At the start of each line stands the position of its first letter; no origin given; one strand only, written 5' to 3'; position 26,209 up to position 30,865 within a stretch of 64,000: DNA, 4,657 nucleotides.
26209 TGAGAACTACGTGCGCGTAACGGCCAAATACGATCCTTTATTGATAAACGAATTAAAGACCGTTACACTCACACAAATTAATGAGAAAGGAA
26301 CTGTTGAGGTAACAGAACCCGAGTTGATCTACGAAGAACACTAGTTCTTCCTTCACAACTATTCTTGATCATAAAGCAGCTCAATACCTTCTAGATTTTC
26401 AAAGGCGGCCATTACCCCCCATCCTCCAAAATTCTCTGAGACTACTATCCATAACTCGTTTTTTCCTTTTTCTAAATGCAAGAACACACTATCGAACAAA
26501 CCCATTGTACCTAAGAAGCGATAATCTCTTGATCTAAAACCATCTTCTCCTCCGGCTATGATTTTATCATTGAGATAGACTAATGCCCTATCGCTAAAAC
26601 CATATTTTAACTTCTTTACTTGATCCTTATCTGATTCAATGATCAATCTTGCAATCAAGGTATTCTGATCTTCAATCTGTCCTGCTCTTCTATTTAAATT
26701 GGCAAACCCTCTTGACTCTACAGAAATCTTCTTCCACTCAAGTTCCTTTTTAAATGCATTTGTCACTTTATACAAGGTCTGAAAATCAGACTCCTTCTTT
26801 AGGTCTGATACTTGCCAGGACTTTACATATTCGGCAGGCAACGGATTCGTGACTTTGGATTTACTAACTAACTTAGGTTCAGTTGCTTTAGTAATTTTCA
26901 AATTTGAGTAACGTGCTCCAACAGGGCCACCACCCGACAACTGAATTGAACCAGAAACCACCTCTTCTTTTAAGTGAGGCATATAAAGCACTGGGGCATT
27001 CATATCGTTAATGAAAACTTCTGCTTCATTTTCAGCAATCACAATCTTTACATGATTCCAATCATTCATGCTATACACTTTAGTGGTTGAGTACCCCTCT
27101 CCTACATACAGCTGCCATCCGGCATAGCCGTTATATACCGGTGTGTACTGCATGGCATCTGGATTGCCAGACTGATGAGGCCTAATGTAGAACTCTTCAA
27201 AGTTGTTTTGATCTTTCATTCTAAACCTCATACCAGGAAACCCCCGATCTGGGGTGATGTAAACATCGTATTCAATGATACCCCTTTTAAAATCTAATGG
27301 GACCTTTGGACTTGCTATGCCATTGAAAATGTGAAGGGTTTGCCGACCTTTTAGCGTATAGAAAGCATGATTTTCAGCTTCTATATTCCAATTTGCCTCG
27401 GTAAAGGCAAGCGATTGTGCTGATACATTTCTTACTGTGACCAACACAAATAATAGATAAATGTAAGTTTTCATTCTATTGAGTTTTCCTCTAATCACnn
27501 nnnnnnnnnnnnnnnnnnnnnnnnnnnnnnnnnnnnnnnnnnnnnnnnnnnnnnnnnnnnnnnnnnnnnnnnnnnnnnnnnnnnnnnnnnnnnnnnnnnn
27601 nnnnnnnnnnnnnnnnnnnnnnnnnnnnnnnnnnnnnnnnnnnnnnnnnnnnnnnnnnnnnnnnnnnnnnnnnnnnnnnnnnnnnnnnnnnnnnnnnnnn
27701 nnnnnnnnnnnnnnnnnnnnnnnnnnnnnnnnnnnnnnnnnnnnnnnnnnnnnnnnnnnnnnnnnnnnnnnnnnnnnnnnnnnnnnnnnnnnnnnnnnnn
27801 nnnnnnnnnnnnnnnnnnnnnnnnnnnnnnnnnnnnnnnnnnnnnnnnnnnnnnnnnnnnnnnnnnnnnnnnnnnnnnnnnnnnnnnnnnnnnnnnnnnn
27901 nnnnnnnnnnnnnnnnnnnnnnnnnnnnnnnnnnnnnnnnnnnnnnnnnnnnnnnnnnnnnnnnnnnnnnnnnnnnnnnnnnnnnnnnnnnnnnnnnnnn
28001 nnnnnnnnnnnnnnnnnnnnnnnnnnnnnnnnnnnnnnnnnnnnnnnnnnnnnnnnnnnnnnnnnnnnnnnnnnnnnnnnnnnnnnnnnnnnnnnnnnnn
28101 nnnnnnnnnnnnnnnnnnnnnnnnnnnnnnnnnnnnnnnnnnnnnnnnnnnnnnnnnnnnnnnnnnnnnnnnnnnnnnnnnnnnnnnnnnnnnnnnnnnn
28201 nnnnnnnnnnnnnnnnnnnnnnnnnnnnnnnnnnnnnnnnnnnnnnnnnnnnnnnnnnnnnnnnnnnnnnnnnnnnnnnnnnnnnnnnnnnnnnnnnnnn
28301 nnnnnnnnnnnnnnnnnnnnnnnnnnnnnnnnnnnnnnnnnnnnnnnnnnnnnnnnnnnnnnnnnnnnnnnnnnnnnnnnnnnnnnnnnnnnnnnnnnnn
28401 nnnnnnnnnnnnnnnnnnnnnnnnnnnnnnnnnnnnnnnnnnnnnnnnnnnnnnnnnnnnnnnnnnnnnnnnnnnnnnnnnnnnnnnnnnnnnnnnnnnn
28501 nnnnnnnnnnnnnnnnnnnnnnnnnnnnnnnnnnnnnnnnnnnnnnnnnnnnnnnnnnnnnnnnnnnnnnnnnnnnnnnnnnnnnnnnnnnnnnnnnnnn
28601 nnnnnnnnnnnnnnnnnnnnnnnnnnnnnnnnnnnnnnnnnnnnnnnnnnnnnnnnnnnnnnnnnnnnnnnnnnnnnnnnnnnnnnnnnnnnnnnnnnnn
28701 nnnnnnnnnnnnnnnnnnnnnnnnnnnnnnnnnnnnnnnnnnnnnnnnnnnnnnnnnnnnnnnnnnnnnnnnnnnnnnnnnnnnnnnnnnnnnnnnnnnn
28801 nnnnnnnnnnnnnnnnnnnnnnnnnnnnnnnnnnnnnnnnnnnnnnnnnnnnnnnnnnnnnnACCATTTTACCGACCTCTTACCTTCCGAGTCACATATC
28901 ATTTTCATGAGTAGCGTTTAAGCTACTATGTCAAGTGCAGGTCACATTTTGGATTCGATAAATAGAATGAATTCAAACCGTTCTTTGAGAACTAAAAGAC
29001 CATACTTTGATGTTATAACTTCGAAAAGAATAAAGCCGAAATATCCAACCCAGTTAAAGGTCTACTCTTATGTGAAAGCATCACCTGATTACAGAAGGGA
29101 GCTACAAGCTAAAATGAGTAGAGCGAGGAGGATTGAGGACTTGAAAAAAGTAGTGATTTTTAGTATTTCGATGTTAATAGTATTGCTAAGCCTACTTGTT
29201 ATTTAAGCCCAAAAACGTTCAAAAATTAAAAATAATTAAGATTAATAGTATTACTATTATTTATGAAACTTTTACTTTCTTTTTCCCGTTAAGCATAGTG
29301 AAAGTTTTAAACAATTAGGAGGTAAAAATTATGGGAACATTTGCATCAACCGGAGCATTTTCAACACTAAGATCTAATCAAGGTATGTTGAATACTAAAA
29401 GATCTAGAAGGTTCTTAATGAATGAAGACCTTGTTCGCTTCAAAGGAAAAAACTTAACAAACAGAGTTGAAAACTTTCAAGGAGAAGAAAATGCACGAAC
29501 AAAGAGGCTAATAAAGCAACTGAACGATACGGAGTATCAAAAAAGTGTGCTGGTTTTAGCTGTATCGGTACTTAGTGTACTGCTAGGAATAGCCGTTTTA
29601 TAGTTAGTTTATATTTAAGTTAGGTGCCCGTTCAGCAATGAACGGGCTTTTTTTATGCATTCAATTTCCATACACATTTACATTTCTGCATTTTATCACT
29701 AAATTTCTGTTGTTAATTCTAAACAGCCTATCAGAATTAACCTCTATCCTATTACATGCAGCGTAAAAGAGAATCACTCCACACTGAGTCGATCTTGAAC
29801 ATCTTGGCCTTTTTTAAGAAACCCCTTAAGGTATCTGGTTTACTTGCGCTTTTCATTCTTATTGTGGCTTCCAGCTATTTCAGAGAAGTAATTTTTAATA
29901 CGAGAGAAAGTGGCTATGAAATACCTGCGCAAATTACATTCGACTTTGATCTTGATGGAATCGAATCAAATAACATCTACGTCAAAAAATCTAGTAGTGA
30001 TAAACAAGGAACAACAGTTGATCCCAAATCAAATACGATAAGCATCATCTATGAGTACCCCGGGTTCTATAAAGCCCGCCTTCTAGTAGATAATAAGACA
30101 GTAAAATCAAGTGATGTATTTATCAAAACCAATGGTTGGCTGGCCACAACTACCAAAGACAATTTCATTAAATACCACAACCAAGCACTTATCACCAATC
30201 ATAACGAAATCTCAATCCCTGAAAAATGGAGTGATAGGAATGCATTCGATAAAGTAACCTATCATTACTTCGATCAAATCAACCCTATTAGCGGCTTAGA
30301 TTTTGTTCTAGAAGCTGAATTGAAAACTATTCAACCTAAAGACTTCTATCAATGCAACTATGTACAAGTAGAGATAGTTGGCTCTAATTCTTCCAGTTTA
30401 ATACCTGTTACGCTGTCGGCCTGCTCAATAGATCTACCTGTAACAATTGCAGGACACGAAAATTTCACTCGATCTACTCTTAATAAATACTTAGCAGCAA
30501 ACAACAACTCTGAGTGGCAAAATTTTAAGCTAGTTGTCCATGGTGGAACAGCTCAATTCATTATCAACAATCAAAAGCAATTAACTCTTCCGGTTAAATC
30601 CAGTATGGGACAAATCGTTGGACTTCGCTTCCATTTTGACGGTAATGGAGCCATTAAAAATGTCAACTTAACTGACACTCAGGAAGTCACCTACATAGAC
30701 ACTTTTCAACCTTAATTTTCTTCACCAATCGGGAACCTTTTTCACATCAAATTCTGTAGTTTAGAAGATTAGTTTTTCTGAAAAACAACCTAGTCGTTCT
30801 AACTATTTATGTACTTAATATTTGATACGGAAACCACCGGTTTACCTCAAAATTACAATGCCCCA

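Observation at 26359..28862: Candidate undescribed ToxR-like one-component system: HTH-TM-PKD-jelly-roll sensor with a divergent secreted jelly-roll target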

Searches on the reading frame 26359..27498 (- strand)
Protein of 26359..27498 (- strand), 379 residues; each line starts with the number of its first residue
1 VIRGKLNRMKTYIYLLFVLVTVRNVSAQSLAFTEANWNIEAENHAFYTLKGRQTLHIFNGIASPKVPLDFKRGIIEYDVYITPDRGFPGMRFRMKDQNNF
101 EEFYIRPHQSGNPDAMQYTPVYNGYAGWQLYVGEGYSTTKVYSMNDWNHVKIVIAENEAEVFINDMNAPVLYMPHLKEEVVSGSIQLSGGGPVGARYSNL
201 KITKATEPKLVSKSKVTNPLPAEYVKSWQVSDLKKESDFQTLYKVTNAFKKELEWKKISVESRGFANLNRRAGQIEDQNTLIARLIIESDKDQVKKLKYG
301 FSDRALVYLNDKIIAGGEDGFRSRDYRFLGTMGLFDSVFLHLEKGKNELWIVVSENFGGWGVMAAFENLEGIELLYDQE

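Call 3: search_protein_families(library=pfam, proteins=[window:26359-27498:-], max_evalue=1)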
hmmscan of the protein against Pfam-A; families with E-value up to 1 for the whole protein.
window:26359-27498:- (379 aa): 3 families
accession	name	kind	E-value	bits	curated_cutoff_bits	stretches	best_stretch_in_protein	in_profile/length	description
PF06439.18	3keto-disac_hyd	-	3.7e-05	24.3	26.8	1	75-202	56-186/187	3-keto-disaccharide hydrolase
PF11269.13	DUF3069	-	0.14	12.9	25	1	234-306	42-111/119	Protein of unknown function (DUF3069)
PF06688.16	DUF1187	-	0.18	12.6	20.7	1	184-215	6-38/61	Protein of unknown function (DUF1187)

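Call 4: search_protein_families(library=ncbifam, proteins=[window:26359-27498:-], max_evalue=1)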
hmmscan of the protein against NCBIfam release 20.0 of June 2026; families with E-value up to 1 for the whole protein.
window:26359-27498:- (379 aa): 0 families

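Call 47: search_solved_structures(query=window:26359-27474:-, max_evalue=1, show_alignments=2)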
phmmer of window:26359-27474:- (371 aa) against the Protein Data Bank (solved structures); distinct sequences matched with E-value up to 1: 4.
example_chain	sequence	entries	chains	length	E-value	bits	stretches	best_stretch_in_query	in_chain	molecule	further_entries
5kca_A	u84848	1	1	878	0.0017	20.6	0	293-360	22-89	Cerebellin-1,Cerebellin-1,Cerebellin-1,Glutamate receptor ionotropic, delta-2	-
3jcs_a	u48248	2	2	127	0.15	14.2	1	221-306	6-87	ribosomal protein L29 | uL29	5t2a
6az3_a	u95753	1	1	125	0.15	14.2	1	221-306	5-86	60S_ribosomal_protein_L35_putative/GeneDB:LmjF.26.2330/GeneDB:LmjF.26.2340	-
8a3w_a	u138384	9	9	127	0.18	13.9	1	221-305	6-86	Putative 60S ribosomal protein L35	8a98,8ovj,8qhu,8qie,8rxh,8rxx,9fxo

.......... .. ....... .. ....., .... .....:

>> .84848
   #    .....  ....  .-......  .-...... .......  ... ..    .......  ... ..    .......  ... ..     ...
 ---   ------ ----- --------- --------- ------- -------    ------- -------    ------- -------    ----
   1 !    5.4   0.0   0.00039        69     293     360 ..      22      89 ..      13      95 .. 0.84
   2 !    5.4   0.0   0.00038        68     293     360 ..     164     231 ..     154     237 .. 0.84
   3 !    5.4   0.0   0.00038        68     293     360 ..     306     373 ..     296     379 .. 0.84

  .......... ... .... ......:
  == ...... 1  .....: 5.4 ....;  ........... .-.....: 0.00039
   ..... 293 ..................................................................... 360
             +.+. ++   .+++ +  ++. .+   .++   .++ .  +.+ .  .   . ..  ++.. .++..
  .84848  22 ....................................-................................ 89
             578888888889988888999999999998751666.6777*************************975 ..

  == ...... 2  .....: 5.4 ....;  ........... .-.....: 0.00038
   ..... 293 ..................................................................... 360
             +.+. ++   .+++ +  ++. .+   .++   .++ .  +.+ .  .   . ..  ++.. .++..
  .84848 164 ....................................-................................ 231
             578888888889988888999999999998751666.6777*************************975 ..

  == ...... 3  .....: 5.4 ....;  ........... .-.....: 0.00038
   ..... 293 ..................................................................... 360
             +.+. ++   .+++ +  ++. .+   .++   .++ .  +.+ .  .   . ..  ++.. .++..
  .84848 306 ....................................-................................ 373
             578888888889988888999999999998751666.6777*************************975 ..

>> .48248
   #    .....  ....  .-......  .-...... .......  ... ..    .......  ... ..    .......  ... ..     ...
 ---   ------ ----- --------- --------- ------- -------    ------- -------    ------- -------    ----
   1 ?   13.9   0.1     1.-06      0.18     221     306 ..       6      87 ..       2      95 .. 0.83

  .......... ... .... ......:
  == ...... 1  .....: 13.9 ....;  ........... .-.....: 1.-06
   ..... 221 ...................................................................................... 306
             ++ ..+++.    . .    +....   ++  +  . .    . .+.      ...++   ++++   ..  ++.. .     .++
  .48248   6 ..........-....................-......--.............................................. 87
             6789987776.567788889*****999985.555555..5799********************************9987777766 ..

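Call 48: find_homologous_proteins(query=window:26359-27474:-)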
Query window:26359-27474:- (371 aa): 1248 proteins with E <= 0.001 among 3001 candidates; the best 120 are listed.
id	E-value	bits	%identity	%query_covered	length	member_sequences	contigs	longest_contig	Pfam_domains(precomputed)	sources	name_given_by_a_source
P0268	4.7e-250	847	100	100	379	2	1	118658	-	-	-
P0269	2.9e-133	462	54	98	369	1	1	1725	-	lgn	-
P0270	1.6e-125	437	54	98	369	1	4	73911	-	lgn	-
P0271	2.5e-125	436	53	98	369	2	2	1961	-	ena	-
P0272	1.8e-124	433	53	94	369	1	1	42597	-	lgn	-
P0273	3.1e-124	433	52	97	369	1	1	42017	-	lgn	-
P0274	1.9e-122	427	52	98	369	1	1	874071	-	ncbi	-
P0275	1.2e-121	424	53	95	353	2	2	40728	-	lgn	-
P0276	1.5e-121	424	53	95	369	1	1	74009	-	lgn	-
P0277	3.5e-121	423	51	98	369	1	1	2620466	PF06439.19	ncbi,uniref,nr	ncbi:hypothetical protein [Roseivirga misakiensis]|uniref:3-keto-disaccharide hydrolase domain-conta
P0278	1.5e-120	421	51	97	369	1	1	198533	-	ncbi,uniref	ncbi:hypothetical protein [Roseivirga sp.]|uniref:hypothetical protein n=1 Tax=Roseivirga sp. TaxID=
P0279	4.6e-120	419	53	94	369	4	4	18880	-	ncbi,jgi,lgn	ncbi:MAG: hypothetical protein ACJAVN_002364 [Roseivirga sp.]|jgi:hypothetical protein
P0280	7.1e-120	418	52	95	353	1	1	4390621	-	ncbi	-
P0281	2.1e-119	417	52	97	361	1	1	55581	-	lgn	-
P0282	1.4e-117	411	51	94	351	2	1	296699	-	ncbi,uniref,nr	ncbi:hypothetical protein AWN68_13475 [Roseivirga echinicomitans]|uniref:3-keto-disaccharide hydrola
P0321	6.7e-105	369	47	98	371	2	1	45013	-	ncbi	ncbi:MAG: hypothetical protein AB1631_00785 [Acidobacteriota bacterium]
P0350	4.4e-102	360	46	95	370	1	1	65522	-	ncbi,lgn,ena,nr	ncbi:MAG TPA: hypothetical protein VJS44_03740 [Pyrinomonadaceae bacterium]|nr:hypothetical protein 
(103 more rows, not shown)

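Call 49: find_encoding_contigs(protein=P0321, flank=5000, max_places=2)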
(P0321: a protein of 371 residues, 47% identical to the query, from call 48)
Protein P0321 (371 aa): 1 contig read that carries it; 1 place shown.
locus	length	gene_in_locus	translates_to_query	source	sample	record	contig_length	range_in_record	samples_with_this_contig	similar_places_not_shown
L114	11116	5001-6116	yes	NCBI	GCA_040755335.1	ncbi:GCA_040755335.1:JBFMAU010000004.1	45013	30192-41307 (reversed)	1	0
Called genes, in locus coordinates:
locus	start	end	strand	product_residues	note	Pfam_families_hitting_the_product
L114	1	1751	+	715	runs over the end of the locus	PF01804:Penicil_amidase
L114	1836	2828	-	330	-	PF06241:Castor_Poll_mid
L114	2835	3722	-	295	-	-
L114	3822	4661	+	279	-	PF02311:AraC_binding, PF07883:Cupin_2 (weak), PF00165:HTH_AraC (weak), PF12833:HTH_18, PF00165:HTH_AraC (weak)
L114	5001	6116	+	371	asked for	-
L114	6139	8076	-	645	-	PF01435:Peptidase_M48 (weak)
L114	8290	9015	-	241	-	PF00702:Hydrolase, PF12710:HAD, PF13419:HAD_2, PF13242:Hydrolase_like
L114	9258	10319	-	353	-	PF01926:MMR_HSR1 (weak), PF02421:FeoB_N (faint), PF06071:YchF-GTPase_C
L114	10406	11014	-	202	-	PF07021:MetW (faint), PF13489:Methyltransf_23, PF13847:Methyltransf_31 (faint), PF08241:Methyltransf_11, PF13649:Methyltransf_25 (faint)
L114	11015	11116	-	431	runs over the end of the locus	PF03952:Enolase_N, PF00113:Enolase_C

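Call 50: find_encoding_contigs(protein=P0350, flank=5000, max_places=2)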
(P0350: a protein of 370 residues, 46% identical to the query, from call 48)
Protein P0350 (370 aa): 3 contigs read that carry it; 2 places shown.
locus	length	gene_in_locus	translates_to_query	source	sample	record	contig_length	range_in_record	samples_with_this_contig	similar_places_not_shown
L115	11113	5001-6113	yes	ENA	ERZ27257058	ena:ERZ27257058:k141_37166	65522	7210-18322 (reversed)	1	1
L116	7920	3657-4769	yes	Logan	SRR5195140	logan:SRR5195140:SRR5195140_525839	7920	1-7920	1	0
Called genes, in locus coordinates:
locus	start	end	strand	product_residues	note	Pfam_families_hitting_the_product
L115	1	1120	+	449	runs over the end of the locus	PF19289:PmbA_TldD_3rd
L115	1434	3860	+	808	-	PF12704:MacB_PCD, PF02687:FtsX, PF12704:MacB_PCD, PF02687:FtsX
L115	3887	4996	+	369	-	PF00753:Lactamase_B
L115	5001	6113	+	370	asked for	-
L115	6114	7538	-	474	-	PF00144:Beta-lactamase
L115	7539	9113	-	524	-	PF14534:DUF4440 (faint), PF00144:Beta-lactamase, PF12893:Lumazine_bd_2 (faint)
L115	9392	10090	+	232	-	PF00440:TetR_N, PF16925:TetR_C_13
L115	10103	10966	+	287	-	PF02311:AraC_binding (faint), PF00165:HTH_AraC, PF12833:HTH_18, PF00165:HTH_AraC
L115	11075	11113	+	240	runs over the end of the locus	-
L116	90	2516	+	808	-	PF12704:MacB_PCD, PF02687:FtsX, PF12704:MacB_PCD, PF02687:FtsX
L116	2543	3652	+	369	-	PF00753:Lactamase_B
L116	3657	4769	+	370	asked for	-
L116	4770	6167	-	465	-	PF00144:Beta-lactamase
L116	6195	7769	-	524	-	PF14534:DUF4440 (faint), PF00144:Beta-lactamase, PF12893:Lumazine_bd_2 (faint)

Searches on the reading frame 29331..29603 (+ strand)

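Call 3: search_protein_families(library=pfam, proteins=[window:29331-29603:+], max_evalue=1)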
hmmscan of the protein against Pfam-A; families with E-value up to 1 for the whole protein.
window:29331-29603:+ (90 aa): 1 family
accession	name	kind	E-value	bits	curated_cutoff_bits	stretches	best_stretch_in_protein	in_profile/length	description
PF19080.5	DUF5772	-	0.17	12.4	26.9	1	19-55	10-46/84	Family of unknown function (DUF5772)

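Call 4: search_protein_families(library=ncbifam, proteins=[window:29331-29603:+], max_evalue=1)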
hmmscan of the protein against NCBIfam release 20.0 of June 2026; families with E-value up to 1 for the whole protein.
window:29331-29603:+ (90 aa): 0 families

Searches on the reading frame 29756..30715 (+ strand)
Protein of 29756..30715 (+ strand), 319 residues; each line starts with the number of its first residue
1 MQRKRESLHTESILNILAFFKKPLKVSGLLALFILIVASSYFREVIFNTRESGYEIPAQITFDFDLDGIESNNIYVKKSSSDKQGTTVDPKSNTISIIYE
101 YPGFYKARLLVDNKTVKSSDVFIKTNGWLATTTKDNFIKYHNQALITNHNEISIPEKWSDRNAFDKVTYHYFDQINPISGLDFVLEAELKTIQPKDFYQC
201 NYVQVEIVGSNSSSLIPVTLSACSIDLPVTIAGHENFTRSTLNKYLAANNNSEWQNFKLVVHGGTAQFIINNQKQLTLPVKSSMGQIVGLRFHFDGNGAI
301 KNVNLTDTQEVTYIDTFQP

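Call 3: search_protein_families(library=pfam, proteins=[window:29756-30715:+], max_evalue=1)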
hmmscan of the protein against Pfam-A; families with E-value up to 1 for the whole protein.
window:29756-30715:+ (319 aa): 1 family
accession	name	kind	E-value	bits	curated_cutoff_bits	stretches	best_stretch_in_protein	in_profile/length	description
PF06439.18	3keto-disac_hyd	-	0.026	15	26.8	1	242-280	115-153/187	3-keto-disaccharide hydrolase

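Call 4: search_protein_families(library=ncbifam, proteins=[window:29756-30715:+], max_evalue=1)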
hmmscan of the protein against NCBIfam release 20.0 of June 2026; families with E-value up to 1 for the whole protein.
window:29756-30715:+ (319 aa): 0 families
